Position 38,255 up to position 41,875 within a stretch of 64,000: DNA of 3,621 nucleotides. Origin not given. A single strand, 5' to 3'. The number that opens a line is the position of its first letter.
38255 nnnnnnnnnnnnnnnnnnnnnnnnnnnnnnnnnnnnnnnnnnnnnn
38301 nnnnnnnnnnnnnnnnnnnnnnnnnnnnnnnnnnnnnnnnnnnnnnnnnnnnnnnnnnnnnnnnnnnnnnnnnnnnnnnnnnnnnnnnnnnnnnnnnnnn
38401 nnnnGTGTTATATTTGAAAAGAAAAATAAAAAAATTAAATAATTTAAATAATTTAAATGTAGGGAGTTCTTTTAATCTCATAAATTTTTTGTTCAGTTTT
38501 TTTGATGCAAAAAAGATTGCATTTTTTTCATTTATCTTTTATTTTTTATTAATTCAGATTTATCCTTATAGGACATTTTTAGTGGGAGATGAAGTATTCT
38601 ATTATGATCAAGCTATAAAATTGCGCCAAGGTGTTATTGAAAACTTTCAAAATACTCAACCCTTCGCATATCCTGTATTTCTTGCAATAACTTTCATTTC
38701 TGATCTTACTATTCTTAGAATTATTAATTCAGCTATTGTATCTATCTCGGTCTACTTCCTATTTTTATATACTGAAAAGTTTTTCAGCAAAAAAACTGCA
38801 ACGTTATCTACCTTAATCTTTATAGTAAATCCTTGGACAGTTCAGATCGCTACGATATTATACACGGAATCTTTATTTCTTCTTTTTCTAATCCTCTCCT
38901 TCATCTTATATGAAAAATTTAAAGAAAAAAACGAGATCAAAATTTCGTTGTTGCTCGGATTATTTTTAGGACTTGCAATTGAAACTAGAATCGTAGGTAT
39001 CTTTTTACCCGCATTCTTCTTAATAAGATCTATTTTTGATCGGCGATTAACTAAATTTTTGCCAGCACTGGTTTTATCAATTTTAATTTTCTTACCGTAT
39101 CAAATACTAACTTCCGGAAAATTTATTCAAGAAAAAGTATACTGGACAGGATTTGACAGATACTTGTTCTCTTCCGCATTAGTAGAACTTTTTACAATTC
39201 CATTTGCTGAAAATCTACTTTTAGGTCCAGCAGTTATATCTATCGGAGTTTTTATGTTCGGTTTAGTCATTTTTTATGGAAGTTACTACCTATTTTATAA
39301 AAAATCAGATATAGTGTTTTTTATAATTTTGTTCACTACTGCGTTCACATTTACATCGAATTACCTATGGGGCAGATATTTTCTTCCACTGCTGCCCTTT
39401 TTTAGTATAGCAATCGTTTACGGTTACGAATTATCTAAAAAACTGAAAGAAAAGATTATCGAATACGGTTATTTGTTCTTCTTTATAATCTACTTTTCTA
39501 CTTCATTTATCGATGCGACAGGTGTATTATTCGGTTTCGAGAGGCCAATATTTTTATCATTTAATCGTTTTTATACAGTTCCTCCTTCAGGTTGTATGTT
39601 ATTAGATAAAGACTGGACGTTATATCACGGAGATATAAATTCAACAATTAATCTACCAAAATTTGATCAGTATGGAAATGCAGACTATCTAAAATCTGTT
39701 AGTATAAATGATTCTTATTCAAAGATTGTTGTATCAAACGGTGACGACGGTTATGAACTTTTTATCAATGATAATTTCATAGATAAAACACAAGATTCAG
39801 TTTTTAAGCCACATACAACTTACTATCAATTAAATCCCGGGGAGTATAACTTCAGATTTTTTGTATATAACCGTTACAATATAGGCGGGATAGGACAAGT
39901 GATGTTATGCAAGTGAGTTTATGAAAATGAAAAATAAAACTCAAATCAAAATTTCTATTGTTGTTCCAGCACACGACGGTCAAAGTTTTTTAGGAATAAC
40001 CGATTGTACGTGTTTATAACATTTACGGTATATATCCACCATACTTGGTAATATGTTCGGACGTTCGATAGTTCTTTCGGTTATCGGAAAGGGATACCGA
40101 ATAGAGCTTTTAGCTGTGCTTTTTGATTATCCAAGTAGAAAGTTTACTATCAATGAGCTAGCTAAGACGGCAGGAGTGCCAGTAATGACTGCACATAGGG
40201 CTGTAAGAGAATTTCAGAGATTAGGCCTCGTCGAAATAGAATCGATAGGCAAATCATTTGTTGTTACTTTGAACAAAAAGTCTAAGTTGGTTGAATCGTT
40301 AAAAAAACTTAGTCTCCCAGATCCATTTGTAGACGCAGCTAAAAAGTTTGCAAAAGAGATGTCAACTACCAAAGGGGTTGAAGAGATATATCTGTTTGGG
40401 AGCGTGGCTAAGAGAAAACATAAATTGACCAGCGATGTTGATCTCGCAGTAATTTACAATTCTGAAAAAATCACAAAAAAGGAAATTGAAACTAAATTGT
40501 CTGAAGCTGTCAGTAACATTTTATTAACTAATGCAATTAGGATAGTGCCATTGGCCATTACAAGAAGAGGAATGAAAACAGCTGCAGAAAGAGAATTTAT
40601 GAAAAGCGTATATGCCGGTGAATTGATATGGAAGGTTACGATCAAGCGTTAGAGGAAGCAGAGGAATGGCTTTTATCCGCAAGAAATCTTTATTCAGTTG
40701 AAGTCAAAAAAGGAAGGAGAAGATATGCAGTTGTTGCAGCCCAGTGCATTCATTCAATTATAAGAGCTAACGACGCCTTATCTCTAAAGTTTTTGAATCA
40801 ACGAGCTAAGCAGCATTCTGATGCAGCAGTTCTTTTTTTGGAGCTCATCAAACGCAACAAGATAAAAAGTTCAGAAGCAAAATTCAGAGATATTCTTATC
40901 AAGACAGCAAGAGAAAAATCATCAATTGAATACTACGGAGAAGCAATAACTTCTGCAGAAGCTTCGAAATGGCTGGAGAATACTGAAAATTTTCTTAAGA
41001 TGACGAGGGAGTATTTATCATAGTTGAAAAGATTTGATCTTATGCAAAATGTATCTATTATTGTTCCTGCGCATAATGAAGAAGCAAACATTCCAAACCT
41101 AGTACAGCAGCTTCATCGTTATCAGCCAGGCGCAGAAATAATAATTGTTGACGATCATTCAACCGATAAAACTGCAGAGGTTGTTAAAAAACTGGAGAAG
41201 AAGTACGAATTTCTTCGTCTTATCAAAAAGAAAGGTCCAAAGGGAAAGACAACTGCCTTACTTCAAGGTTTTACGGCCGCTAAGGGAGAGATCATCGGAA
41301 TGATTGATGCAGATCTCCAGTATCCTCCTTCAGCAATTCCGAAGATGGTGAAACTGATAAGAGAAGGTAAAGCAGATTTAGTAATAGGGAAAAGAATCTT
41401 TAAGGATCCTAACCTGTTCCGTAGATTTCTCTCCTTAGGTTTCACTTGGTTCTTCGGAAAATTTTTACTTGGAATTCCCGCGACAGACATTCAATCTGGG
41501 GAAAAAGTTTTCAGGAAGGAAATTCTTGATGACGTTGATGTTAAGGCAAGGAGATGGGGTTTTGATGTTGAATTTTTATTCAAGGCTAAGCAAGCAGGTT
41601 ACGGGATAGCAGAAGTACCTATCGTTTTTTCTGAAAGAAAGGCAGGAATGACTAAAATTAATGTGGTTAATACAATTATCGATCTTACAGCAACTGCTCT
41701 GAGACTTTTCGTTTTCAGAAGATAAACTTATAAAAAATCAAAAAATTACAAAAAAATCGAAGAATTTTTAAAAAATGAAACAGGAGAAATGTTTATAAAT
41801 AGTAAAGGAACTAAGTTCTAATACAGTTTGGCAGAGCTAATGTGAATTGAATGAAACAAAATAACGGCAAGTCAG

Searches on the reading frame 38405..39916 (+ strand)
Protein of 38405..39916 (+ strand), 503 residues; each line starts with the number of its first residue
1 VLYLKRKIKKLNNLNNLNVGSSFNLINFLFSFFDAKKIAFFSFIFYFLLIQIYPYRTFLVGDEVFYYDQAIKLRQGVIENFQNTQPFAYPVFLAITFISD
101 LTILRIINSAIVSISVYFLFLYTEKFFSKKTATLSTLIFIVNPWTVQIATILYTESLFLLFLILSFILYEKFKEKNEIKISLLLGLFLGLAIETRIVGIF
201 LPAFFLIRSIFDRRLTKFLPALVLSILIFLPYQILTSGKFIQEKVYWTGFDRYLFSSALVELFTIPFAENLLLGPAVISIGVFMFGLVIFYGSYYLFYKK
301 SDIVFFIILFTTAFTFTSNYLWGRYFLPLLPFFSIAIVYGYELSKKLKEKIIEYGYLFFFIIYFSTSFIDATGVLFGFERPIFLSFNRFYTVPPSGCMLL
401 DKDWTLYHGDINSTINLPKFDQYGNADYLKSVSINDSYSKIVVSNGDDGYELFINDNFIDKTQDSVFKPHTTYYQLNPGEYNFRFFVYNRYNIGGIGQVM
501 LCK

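Call 6: search_protein_families(library=pfam, proteins=[window:38405-39916:+], max_evalue=0.01)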
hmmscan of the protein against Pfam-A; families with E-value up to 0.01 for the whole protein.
window:38405-39916:+ (503 aa): 2 families
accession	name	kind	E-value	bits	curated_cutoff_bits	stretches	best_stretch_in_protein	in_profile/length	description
PF13231.12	PMT_2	-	3e-10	41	26.1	1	100-231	20-156/160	Dolichyl-phosphate-mannose-protein mannosyltransferase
PF02366.24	PMT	-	5.2e-07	29.9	22.7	1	105-211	86-201/245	Dolichyl-phosphate-mannose-protein mannosyltransferase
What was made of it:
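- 38405..39916 (+): GT-C membrane glycosyltransferase (PMT_2/PMT-type), 503 aa, overlapping 36394 by 38 nt; last intact island gene. Pfam PMT_2 41 bits and PMT 29.9 bits (call 6).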

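Call 18: search_protein_families(library=ncbifam, proteins=[window:38405-39916:+], max_evalue=0.01)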
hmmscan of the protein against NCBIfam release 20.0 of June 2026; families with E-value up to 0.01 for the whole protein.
window:38405-39916:+ (503 aa): 0 families

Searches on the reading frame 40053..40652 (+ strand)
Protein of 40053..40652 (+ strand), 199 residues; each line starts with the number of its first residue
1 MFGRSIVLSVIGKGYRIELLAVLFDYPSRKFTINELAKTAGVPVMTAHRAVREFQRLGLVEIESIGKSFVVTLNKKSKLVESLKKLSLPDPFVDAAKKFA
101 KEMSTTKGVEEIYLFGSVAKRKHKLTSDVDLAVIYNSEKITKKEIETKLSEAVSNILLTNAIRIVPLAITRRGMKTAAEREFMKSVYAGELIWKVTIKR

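Call 8: search_protein_families(library=pfam, proteins=[window:40053-40652:+], max_evalue=0.001)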
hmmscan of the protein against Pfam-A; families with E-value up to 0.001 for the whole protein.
window:40053-40652:+ (199 aa): 4 families
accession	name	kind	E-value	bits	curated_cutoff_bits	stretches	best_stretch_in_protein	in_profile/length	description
PF18765.7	Polbeta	-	8.2e-12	45.6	26.9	1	98-172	2-74/93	Polymerase beta, Nucleotidyltransferase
PF01909.29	NTP_transf_2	-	1.2e-09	38.9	21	1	97-151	2-63/93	Nucleotidyltransferase domain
PF12802.13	MarR_2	-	0.00042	20.9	27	0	27-63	18-53/61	MarR family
PF25213.1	HVO_A0261_N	-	0.00085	19.6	35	0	15-72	12-64/86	HVO_A0261 N-terminal domain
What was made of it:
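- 40053..41023 (+): NTase (MNT-like, HTH + Polbeta) plus a small HEPN-like partner: a toxin-antitoxin-type pair at flank GC, lying between the island and the core GT2; absent at this position in L004. Pfam Polbeta and NTP_transf_2 (call 8).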

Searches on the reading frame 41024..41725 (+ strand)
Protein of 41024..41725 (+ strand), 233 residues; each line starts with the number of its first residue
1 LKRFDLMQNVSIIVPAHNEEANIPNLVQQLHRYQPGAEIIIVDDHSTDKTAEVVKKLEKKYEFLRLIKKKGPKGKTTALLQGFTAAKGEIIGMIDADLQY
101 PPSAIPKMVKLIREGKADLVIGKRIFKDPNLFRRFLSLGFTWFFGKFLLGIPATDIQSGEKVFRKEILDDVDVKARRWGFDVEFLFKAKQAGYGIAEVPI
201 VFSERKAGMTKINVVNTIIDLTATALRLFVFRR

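Call 6: search_protein_families(library=pfam, proteins=[window:41024-41725:+], max_evalue=0.01)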
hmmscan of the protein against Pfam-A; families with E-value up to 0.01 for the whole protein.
window:41024-41725:+ (233 aa): 5 families
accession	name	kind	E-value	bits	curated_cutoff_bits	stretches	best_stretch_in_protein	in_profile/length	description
PF00535.33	Glycos_transf_2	-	3.1e-36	125.3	23.3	1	11-170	1-166/168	Glycosyl transferase family 2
PF13641.12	Glyco_tranf_2_3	-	4.5e-13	50.2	27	1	9-120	2-119/230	Glycosyltransferase like family 2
PF10111.15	Glyco_tranf_2_2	-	1.3e-08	35.1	27.3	1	11-114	1-108/276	Glycosyltransferase like family 2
PF13506.12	Glyco_transf_21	-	5.1e-05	23.2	21.7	1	69-159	12-104/174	Glycosyl transferase family 21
PF13704.12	Glyco_tranf_2_4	-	0.0023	18.8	27.5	1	18-97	2-81/98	Glycosyl transferase family 2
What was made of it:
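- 41024..41725 (+): Core-genome Dpm1/AglJ-like GT2 (233 aa, 38% GC), functionally linked to the island GT-C enzymes but outside the low-GC block. Pfam Glycos_transf_2 E=3e-36 (call 6).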

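Call 12: find_encoding_contigs(protein=window:41024-41725:+, flank=10000, max_places=6)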
Protein window:41024-41725:+ (233 aa): 1 contig read that carries it; 1 place shown.
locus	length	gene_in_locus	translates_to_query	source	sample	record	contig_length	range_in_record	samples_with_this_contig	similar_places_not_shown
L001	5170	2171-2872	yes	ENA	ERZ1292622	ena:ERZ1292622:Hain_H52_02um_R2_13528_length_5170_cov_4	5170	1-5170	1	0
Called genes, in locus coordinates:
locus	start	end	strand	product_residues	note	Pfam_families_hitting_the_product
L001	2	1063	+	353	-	?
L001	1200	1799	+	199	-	PF01909:NTP_transf_2, PF18765:Polbeta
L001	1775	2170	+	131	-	-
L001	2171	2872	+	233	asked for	PF13506:Glyco_transf_21 (weak), PF13641:Glyco_tranf_2_3, PF00535:Glycos_transf_2, PF10111:Glyco_tranf_2_2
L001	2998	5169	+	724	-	?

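Call 17: find_related_loci(query=window:41024-41725:+, collection=genome_contigs, flank=10000)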
Query window:41024-41725:+ (233 aa) in genome_contigs; peptide patterns used: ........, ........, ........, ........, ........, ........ (x = any residue, [..] = any of these).
598 stretches matched a pattern (row limit reached: there are more); 105 encode a relative of the query (tblastn E <= 1e-3); the best 80 are kept; 80 distinct loci.
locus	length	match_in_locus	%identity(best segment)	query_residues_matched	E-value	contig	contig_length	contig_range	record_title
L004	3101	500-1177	63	5-230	1e-97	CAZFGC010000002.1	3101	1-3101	MAG TPA_asm: Candidatus Micrarchaeota archaeon isolate binchicken_co25_42 genome assembly, contig: k141_45992, whole gen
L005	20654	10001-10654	45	10-228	2e-58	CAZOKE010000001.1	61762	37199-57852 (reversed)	MAG TPA_asm: uncultured Candidatus Saccharibacteria bacterium isolate SRP272529_co2_320 genome assembly, contig: NODE_61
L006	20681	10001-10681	46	1-228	1e-56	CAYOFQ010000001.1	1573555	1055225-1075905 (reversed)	MAG TPA_asm: uncultured Gammaproteobacteria bacterium isolate SRP342105_co1_162 genome assembly, contig: NODE_1_length_1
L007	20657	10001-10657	43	10-228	5e-55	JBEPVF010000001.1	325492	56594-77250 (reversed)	MAG: Candidatus Peribacteria bacterium isolate 22E.rosella_refined.299 NODE_12_length_325492_cov_14.964571, whole genome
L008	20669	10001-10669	46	7-228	4e-55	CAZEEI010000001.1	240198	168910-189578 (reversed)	MAG TPA_asm: uncultured Pseudomonadales bacterium isolate SRP192927_co7_719 genome assembly, contig: NODE_22_length_2401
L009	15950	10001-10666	45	8-228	5e-55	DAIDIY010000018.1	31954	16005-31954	MAG TPA_asm: Candidatus Daviesbacteria bacterium isolate clean373 k141_1020769, whole genome shotgun sequence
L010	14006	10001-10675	43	5-228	1e-54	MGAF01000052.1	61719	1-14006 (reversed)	MAG: Candidatus Roizmanbacteria bacterium RIFCSPLOWO2_01_FULL_35_13 rifcsplowo2_01_scaffold_675, whole genome shotgun se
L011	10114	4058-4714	44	10-228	2e-54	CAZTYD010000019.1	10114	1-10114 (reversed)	MAG TPA_asm: uncultured Candidatus Peribacteria bacterium isolate SRP342105_co1_375 genome assembly, contig: NODE_9171_l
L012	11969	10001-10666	48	8-228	2e-54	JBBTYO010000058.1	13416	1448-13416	MAG: Patescibacteria group bacterium isolate H41-bin094_1 H41_bin094_1_000000000058, whole genome shotgun sequence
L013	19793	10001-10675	44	5-228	2e-54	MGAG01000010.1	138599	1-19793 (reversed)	MAG: Candidatus Roizmanbacteria bacterium RIFCSPLOWO2_01_FULL_37_12 rifcsplowo2_01_scaffold_177, whole genome shotgun se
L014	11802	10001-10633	43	7-217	6e-54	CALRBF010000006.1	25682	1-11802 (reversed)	MAG: Parcubacteria group bacterium isolate ZE-Oct18-75 genome assembly, contig: ZE-Oct18-C1163, whole genome shotgun seq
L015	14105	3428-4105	43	8-228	6e-54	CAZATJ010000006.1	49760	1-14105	MAG TPA_asm: uncultured Bdellovibrionales bacterium isolate ERP113451_co3_238 genome assembly, contig: NODE_302_length_4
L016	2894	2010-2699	42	4-228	6e-54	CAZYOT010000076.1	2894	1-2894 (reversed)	MAG TPA_asm: uncultured Bdellovibrionales bacterium isolate SRP278252_co2_135 genome assembly, contig: NODE_78782_length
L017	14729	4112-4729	43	7-212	3e-53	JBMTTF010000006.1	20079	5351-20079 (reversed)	MAG: Minisyncoccia bacterium isolate Tbon_V10_S28_100percent_par_Tbon_V10_S28_metabat.7 NODE_600_length_20079_cov_6.3719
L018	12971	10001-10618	45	7-212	1e-52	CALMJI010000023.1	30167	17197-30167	MAG TPA_asm: uncultured bacterium isolate SRR5997543_bin.20_CONCOCT_v1.1_MAG genome assembly, contig: ERZ795114.110, who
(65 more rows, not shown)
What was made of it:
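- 41024..41725 (+): 63% identical ortholog in the Micrarchaeota MAG L004 (call 17).
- Tried and rejected: The genome_contigs scan with GT2 41024 gave one Micrarchaeota contig of 3.1 kb (63% identity) and otherwise CPR bacteria at about 45% (call 17).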

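Call 79: search_protein_families(library=ncbifam, proteins=[window:41024-41725:+], max_evalue=0.00001)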
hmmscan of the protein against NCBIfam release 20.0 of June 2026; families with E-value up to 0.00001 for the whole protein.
window:41024-41725:+ (233 aa): 20 families
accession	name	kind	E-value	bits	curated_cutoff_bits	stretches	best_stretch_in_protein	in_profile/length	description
TIGR04182.1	glyco_TIGR04182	equivalog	7.5e-26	91.2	325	1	9-221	1-210/293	S-layer glycoprotein N-glycosyltransferase AglJ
NF041391.1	DPhHxTase_Halo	equivalog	6.5e-20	71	375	1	16-219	3-199/213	dolichyl-phosphate hexose transferase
TIGR03937.1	PgaC_IcaA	equivalog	1.3e-19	70.4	422.3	1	7-113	44-151/407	poly-beta-1,6-N-acetyl-D-glucosamine synthase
NF047588.1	GlcsyltransPgfSStrep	equivalog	1.2e-18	67.4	500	1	9-170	2-166/308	glycosyltransferase PgfS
NF007986.1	PRK10714.1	equivalog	1.2e-18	67.2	529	1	6-221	4-222/316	undecaprenyl-phosphate 4-deoxy-4-formamido-L-arabinose transferase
TIGR04283.1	glyco_like_mftF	equivalog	3.4e-17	62.8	182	1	10-141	1-126/221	TIGR04283 family arsenosugar biosynthesis glycosyltransferase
NF007482.0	PRK10073.1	equivalog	7.5e-15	54.8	423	1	8-119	6-117/334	glycosyltransferase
NF041875.1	EPS_EpsD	equivalog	1.1e-14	54.6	370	1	10-130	1-121/325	exopolysaccharide biosynthesis glycosyltransferase EpsD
TIGR03469.1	HpnB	hypoth_equivalog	2.2e-13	50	379.25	1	9-146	45-194/386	hopene-associated glycosyltransferase HpnB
NF010496.0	PRK13915.1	equivalog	3.4e-13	49.3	262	1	7-110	30-140/307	glucosyl-3-phosphoglycerate synthase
NF058614.1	PPMAGASynPpgS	equivalog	4.1e-13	49.3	370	1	10-220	2-218/226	polyprenyl-phospho-N-acetylgalactosaminyl synthase PpgS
NF045692.1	OglycostaseCruG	equivalog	5.6e-13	48.6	600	1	4-120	37-160/386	2'-O-glycosyltransferase CruG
TIGR03965.1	mycofact_glyco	equivalog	1.4e-12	47.2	280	1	7-120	73-187/467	mycofactocin biosynthesis glycosyltransferase MftF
NF047683.1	TeichurnBiosyTuaG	equivalog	6.6e-12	45.6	400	1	8-115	6-114/252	teichuronic acid biosynthesis protein TuaG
NF053846.1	glyco_with_XrtP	equivalog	9.2e-11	41.1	520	1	12-83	45-119/440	XrtP-associated glycosyltransferase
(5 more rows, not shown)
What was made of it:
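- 41024..41725 (+): Best NCBIfam hits are AglJ (E=7.5e-26) and dolichyl-phosphate hexose transferase, sub-threshold (call 79).
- The core GT2 41024 best matches AglJ, an S-layer glycoprotein glycosylation enzyme (call 79).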
